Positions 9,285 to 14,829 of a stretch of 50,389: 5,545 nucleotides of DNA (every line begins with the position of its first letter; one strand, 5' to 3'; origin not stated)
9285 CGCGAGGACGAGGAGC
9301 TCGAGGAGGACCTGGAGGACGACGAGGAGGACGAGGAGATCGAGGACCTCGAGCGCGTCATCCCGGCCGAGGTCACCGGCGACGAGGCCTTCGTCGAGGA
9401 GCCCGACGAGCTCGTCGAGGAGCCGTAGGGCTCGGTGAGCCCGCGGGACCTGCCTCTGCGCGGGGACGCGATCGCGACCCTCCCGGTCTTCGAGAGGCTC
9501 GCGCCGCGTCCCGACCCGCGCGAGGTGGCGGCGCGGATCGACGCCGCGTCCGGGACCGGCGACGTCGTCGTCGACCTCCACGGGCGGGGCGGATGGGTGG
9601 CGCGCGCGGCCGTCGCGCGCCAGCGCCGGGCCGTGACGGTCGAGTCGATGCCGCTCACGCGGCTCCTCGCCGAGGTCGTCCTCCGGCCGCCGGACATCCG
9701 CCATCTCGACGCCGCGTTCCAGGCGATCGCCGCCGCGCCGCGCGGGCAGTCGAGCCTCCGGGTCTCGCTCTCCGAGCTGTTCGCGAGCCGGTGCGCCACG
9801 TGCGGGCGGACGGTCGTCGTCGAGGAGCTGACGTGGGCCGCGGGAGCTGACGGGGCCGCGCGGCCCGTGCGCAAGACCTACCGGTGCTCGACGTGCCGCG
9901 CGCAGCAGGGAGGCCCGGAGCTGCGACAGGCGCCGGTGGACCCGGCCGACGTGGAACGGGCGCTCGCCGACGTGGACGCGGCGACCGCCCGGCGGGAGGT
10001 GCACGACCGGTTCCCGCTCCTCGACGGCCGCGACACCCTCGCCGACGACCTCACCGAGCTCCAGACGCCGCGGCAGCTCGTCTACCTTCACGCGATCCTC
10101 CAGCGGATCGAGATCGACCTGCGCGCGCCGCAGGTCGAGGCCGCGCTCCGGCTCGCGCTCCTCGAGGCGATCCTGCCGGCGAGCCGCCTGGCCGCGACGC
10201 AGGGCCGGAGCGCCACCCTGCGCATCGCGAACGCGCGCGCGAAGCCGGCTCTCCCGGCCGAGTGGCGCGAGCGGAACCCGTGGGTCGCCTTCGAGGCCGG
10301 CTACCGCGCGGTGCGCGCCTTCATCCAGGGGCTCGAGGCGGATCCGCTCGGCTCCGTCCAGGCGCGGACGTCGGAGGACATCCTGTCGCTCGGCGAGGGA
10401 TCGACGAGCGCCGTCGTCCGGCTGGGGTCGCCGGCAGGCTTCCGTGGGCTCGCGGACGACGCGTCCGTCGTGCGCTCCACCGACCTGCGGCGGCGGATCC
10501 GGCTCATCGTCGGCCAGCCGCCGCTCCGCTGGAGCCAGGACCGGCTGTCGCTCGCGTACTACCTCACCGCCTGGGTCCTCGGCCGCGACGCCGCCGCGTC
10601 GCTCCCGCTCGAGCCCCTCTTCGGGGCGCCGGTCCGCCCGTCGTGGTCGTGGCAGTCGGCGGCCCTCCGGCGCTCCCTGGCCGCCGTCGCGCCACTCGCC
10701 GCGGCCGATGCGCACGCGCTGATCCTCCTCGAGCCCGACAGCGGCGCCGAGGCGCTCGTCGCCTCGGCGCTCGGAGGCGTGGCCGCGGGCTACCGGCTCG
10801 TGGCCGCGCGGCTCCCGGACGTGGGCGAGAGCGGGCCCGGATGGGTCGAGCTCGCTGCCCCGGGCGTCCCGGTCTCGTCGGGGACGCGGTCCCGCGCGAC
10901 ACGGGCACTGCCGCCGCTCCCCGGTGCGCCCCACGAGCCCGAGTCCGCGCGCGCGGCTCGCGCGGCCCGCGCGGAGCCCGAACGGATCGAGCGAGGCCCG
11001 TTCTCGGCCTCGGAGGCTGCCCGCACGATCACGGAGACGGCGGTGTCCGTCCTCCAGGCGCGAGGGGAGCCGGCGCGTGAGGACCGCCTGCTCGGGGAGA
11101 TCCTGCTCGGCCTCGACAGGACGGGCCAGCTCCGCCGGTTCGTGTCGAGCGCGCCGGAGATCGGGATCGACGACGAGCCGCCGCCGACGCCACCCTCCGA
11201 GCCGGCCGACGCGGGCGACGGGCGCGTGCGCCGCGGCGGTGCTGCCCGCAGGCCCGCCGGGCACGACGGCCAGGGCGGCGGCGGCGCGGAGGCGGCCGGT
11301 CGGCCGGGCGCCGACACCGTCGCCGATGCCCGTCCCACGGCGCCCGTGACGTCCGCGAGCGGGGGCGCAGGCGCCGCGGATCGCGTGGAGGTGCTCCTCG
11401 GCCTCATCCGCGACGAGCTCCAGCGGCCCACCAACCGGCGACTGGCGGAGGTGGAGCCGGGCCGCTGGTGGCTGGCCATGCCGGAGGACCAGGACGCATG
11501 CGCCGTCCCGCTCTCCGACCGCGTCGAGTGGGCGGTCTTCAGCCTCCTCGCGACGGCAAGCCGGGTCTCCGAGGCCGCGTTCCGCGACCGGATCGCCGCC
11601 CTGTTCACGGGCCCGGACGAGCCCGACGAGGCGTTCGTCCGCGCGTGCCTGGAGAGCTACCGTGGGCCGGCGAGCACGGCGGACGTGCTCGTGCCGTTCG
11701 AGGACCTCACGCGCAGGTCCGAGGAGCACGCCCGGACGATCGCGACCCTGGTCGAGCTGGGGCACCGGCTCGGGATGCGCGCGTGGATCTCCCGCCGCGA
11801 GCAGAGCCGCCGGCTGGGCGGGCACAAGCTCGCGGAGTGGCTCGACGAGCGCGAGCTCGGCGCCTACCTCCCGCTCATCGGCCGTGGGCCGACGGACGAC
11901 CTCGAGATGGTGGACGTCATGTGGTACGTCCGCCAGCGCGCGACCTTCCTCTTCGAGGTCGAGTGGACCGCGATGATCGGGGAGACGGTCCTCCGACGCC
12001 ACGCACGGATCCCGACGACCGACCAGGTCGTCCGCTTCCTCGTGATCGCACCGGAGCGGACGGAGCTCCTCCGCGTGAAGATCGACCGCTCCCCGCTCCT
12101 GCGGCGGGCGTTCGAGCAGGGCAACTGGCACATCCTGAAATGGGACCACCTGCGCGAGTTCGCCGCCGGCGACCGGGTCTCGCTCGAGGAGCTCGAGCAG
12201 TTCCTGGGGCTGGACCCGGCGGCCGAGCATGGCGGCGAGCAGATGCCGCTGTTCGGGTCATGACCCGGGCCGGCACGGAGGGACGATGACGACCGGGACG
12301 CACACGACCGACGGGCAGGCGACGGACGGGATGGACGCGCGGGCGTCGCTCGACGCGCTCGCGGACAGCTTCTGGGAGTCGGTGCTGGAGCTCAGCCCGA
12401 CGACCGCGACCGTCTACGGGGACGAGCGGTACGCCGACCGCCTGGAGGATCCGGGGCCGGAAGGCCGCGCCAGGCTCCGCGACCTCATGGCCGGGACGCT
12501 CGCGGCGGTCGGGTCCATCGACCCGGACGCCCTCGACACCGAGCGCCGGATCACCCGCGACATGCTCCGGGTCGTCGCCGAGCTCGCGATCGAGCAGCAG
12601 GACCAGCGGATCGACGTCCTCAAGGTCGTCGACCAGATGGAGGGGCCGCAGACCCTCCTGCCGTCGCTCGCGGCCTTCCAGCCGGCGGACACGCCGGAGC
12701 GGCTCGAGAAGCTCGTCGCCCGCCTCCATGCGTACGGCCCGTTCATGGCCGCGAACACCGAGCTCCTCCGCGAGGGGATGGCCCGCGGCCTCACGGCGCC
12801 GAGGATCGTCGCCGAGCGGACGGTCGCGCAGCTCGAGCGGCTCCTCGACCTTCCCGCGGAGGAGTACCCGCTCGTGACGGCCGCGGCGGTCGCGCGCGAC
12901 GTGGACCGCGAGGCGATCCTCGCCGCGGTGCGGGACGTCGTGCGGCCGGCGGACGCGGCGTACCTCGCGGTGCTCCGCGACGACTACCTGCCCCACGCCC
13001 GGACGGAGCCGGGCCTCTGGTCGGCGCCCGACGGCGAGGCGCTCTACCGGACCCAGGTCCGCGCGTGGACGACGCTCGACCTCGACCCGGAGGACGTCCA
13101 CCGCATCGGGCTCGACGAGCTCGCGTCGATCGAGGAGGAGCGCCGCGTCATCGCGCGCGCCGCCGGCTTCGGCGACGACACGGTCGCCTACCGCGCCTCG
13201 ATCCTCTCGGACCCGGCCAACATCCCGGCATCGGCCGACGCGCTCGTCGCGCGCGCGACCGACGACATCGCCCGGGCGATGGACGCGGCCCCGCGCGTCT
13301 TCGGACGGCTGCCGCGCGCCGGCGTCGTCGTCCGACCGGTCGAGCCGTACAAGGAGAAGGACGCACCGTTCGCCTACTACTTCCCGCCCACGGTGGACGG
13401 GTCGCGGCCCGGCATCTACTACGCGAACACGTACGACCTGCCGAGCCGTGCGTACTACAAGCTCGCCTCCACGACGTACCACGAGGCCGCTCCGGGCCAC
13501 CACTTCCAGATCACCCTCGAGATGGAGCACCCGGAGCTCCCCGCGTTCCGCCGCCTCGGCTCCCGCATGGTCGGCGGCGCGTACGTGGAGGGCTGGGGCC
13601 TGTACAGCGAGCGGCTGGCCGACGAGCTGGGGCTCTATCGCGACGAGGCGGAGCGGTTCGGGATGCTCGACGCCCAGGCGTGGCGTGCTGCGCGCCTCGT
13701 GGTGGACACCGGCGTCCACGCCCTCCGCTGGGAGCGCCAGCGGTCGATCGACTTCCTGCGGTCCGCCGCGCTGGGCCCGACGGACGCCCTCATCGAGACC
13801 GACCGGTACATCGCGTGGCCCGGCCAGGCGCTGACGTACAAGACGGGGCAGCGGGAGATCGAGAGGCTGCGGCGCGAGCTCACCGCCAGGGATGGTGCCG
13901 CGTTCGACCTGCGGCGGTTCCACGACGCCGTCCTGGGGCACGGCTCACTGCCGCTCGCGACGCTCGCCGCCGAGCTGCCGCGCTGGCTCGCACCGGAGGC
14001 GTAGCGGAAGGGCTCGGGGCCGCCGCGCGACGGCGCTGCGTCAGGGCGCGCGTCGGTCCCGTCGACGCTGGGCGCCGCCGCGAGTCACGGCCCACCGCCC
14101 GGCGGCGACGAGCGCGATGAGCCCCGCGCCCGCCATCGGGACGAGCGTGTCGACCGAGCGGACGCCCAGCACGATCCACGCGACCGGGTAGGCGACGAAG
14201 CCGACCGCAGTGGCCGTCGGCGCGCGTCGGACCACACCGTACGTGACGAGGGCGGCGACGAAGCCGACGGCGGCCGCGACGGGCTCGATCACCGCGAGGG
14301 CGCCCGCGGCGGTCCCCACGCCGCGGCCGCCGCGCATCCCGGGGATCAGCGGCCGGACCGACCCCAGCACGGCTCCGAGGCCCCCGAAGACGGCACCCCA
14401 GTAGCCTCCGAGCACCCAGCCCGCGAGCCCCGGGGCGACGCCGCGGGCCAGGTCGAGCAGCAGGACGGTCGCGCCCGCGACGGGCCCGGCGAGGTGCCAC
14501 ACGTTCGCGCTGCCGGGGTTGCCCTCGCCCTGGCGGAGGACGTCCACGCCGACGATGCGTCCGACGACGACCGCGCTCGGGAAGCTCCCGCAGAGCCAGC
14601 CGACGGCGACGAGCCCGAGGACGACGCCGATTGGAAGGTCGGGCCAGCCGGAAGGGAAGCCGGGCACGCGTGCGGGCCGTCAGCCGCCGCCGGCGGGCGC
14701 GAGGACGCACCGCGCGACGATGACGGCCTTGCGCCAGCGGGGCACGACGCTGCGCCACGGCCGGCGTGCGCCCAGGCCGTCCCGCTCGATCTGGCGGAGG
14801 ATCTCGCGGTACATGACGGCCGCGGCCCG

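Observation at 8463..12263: Two-gene cassette: TPR/acidic-tail protein + 942-aa inactivated Zn-ribbon methylase-like / PD-(D/E)xK-like protein, driven by a near-consensus promoter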

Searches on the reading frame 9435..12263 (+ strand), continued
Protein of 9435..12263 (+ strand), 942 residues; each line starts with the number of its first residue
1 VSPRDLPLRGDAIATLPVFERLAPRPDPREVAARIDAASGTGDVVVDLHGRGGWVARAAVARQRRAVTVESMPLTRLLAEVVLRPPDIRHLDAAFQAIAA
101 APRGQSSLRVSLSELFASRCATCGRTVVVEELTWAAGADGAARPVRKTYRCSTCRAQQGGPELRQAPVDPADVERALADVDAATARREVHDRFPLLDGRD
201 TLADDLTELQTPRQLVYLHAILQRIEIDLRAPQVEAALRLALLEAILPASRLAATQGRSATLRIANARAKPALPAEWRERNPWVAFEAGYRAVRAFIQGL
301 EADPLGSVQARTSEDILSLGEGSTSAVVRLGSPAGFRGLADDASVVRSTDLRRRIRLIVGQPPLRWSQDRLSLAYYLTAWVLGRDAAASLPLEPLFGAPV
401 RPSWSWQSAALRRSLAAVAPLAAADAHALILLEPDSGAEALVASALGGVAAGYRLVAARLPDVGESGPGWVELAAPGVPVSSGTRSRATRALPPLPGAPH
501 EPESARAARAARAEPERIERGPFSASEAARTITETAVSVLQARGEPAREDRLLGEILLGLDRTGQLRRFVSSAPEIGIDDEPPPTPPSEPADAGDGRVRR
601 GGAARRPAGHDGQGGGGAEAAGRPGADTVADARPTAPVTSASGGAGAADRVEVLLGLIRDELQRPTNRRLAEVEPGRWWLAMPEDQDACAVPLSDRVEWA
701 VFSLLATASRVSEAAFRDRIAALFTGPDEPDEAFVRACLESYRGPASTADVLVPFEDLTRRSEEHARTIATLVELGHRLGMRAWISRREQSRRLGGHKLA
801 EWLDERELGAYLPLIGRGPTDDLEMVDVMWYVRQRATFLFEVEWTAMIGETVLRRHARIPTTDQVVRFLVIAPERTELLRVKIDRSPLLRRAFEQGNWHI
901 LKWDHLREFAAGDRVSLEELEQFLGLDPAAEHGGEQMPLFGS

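Call 81: list_cluster_members(proteins=[P0403, P0404, P0405, P0396, P0417, P0390, P0254, P0262, P0433])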
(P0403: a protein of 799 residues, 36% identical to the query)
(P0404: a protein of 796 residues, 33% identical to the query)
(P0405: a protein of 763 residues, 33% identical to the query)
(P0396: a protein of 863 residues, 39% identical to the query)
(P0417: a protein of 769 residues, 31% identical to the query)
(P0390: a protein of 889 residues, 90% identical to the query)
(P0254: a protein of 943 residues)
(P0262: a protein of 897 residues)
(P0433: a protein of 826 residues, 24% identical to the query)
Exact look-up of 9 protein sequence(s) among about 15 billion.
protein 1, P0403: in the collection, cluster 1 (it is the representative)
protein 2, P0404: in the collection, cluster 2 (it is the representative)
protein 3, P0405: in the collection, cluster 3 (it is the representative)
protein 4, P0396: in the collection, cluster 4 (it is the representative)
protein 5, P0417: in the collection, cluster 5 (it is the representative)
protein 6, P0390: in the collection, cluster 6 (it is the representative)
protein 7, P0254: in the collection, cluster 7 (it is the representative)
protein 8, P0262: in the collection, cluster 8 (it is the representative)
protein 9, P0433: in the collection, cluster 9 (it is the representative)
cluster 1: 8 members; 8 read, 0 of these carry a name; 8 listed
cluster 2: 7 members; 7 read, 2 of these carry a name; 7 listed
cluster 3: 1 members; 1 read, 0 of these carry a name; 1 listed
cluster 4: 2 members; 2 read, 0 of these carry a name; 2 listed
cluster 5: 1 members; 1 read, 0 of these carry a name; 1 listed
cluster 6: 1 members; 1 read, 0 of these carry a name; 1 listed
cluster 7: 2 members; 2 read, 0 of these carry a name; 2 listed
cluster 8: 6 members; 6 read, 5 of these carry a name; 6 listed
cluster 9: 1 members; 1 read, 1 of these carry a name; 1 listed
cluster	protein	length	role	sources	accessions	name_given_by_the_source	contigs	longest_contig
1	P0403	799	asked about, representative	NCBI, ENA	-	-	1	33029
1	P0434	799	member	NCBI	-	-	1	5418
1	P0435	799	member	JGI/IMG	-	-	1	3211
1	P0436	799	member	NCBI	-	-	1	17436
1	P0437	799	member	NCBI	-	-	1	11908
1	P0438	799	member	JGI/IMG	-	-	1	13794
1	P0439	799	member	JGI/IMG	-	-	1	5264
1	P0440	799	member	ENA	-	-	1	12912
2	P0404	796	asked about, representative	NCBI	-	-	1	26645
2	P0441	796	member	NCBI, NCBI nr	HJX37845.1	MAG TPA: hypothetical protein VJ714_04560 [Anaerolineae bacterium] | hypothetical protein [Anaerolineae bacterium]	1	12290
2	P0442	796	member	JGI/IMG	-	predicted RNA-binding Zn-ribbon protein involved in translation (DUF1610 family)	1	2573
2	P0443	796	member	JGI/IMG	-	-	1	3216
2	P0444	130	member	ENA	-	-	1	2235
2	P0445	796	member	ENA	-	-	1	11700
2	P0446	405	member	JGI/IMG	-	-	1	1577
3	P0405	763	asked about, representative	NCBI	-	-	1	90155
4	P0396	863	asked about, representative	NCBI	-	-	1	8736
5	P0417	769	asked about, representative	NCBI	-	-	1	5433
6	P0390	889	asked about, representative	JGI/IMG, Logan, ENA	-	-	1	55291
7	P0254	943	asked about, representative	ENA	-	-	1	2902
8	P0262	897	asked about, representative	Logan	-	-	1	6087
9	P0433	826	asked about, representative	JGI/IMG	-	16S rRNA G966 N2-methylase RsmD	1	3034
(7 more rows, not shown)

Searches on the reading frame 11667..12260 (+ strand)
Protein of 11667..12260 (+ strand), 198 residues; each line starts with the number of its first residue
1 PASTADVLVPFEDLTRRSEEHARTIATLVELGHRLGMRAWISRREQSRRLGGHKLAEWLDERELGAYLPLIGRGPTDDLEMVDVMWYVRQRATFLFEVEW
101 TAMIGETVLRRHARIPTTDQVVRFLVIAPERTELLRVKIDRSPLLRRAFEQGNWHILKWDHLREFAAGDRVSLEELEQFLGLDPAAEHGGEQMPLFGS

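Call 43: search_solved_structures(query=A3, max_evalue=10, show_alignments=4)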
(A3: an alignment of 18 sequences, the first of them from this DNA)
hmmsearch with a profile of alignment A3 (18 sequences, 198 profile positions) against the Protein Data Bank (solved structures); distinct sequences matched with E-value up to 10: 1.
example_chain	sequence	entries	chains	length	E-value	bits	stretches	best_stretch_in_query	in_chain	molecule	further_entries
3o3x_A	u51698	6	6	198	3.2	10.5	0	20-72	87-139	gp41-5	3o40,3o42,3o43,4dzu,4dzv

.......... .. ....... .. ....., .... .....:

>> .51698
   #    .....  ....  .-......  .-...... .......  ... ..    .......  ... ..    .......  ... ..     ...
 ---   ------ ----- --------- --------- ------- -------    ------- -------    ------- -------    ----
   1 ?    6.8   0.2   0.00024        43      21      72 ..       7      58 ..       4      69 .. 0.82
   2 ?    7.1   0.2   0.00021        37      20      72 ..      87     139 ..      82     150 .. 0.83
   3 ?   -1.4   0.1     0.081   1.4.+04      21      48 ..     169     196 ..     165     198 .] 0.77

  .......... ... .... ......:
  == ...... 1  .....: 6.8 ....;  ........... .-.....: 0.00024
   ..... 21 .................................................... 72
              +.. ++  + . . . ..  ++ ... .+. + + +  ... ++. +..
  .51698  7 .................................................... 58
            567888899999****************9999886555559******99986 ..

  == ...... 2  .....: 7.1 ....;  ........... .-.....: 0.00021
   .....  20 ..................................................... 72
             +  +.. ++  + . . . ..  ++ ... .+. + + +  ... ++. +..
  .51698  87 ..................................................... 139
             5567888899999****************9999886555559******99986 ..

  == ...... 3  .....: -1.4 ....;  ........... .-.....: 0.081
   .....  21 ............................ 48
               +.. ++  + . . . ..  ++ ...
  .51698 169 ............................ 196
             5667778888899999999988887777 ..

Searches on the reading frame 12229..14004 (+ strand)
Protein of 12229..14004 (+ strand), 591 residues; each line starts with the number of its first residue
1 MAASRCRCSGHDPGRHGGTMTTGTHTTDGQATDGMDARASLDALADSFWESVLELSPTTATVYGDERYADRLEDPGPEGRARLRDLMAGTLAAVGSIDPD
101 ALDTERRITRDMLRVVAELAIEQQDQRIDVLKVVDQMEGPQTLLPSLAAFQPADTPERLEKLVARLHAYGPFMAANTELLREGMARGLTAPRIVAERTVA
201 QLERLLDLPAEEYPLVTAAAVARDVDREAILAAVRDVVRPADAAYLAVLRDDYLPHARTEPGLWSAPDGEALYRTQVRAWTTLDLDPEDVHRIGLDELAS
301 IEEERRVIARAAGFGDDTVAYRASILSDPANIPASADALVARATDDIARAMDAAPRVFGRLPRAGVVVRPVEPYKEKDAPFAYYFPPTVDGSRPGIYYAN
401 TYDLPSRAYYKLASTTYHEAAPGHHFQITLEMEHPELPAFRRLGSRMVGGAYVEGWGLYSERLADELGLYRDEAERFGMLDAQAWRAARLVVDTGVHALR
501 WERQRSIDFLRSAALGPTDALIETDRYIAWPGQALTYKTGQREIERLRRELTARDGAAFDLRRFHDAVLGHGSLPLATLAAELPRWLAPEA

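Call 27: search_protein_families(library=pfam, proteins=[window:12229-14004:+], max_evalue=0.001)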
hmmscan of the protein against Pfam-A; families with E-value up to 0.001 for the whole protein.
window:12229-14004:+ (591 aa): 1 family
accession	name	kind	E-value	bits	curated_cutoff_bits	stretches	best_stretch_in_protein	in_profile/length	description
PF05960.17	DUF885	-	3.3e-154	515.8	32.4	1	57-582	1-531/532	Bacterial protein of unknown function (DUF885)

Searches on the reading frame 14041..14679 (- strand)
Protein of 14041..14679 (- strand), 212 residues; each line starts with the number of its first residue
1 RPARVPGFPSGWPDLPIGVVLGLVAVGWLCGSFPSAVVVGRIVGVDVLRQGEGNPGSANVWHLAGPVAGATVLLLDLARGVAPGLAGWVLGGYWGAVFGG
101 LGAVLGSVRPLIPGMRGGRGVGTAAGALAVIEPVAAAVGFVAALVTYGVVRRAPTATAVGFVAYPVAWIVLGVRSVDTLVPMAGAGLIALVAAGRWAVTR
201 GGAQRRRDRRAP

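Call 27: search_protein_families(library=pfam, proteins=[window:14041-14679:-], max_evalue=0.001)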
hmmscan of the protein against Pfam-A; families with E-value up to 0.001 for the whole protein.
window:14041-14679:- (212 aa): 1 family
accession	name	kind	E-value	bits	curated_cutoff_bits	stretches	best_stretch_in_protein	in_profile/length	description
PF02660.20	G3P_acyltransf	-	4.1e-25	89.2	24.1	1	26-188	1-149/164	Glycerol-3-phosphate acyltransferase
